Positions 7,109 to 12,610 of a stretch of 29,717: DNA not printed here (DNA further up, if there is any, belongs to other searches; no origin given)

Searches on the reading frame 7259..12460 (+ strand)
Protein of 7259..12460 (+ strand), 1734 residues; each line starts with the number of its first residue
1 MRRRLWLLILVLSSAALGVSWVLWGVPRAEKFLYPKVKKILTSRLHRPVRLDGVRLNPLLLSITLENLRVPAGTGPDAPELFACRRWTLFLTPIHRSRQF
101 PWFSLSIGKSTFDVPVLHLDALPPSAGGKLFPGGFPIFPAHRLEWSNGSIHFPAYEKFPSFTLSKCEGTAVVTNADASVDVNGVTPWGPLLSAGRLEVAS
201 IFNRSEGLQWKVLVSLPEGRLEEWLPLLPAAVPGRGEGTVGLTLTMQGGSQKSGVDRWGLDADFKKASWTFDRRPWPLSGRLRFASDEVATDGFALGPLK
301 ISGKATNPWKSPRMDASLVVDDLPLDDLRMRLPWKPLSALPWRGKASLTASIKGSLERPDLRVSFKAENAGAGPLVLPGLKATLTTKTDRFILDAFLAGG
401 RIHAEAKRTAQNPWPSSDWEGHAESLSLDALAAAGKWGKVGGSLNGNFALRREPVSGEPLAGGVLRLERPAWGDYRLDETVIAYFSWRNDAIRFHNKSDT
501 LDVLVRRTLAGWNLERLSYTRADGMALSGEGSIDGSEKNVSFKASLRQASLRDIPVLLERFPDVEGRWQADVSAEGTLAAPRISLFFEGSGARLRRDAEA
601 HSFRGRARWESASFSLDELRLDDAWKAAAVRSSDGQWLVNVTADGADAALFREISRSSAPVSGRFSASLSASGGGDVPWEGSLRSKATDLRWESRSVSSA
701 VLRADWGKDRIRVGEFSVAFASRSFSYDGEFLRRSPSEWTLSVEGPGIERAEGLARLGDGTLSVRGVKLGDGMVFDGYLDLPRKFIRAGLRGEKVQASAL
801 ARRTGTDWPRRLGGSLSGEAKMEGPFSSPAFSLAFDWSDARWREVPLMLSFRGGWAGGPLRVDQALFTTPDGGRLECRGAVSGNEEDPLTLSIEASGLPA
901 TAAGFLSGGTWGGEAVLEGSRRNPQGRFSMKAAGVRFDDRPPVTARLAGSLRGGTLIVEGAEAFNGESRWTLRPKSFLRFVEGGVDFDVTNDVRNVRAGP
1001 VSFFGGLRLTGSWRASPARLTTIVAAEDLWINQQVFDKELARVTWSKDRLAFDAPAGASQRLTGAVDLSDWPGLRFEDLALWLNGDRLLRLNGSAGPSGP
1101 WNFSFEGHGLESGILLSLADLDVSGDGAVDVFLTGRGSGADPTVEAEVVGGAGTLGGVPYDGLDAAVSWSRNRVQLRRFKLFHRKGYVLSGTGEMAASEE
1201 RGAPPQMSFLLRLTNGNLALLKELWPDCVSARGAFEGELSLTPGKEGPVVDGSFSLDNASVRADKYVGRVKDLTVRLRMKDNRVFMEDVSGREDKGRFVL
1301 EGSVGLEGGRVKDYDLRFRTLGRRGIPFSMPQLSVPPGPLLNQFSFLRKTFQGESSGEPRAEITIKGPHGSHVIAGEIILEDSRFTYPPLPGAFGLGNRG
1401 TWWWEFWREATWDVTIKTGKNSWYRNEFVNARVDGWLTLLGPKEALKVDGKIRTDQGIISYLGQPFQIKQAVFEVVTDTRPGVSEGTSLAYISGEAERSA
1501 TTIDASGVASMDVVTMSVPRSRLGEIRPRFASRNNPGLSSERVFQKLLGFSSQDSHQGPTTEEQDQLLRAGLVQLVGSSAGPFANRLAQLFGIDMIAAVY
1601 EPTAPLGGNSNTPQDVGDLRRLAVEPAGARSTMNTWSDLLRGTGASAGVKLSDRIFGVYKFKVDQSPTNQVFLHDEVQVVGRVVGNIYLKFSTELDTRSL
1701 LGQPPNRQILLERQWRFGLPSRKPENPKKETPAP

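Call 27: search_protein_families(library=pfam, proteins=[window:7259-12460:+], max_evalue=0.001)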
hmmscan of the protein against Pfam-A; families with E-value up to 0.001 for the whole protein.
window:7259-12460:+ (1734 aa): 1 family
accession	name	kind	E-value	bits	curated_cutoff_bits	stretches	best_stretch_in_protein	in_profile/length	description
PF04357.19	TamB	-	6.3e-11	42.6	22.4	1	1413-1695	128-367/381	TamB, inner membrane protein subunit of TAM complex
